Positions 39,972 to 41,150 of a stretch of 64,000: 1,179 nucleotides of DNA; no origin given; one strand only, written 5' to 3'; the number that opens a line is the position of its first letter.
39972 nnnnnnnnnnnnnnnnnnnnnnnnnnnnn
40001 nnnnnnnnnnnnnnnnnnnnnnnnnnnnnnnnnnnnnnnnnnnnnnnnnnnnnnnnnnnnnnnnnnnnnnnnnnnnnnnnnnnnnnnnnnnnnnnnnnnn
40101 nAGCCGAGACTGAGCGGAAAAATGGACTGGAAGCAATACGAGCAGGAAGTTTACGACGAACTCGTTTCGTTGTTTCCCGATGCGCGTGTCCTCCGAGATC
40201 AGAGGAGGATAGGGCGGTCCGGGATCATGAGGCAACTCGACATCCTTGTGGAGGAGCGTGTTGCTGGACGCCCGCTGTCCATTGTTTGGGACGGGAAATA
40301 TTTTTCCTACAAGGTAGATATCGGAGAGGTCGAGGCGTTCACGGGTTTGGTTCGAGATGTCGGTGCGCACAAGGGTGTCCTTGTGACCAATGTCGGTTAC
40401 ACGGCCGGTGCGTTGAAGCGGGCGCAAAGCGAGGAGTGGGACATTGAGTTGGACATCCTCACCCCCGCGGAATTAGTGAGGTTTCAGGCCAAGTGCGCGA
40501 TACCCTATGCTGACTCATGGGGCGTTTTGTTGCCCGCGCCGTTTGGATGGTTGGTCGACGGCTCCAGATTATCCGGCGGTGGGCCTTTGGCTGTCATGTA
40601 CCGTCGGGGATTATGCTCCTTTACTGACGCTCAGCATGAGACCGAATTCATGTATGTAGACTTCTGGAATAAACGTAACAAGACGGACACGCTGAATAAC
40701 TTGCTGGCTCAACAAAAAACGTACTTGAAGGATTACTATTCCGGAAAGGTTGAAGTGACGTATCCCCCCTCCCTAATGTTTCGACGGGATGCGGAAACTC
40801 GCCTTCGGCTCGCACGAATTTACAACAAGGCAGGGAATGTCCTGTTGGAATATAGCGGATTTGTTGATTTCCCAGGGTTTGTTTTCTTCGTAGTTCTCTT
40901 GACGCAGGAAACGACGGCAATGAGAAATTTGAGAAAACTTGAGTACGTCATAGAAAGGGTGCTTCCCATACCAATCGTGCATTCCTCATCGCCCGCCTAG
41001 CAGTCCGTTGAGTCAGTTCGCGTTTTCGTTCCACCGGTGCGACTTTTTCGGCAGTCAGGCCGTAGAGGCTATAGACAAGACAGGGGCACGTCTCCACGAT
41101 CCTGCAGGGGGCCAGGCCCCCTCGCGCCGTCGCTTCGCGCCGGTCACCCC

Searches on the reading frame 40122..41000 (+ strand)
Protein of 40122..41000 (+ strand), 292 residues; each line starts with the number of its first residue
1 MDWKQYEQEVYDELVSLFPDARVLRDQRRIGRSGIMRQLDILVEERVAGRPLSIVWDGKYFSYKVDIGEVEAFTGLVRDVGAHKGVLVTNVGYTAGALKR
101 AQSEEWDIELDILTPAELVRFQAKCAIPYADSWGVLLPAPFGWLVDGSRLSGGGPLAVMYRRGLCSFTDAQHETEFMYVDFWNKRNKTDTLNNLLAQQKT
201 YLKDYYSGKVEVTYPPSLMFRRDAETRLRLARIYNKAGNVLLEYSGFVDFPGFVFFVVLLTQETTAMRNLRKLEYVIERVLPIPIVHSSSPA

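Call 57: search_protein_families(library=pfam, proteins=[window:40122-41000:+], max_evalue=0.001)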
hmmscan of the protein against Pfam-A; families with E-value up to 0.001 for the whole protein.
window:40122-41000:+ (292 aa): 1 family
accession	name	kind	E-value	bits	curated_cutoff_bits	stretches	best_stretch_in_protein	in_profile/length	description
PF04471.18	Mrr_cat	-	2.3e-05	24.9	21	1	28-109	26-104/115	Restriction endonuclease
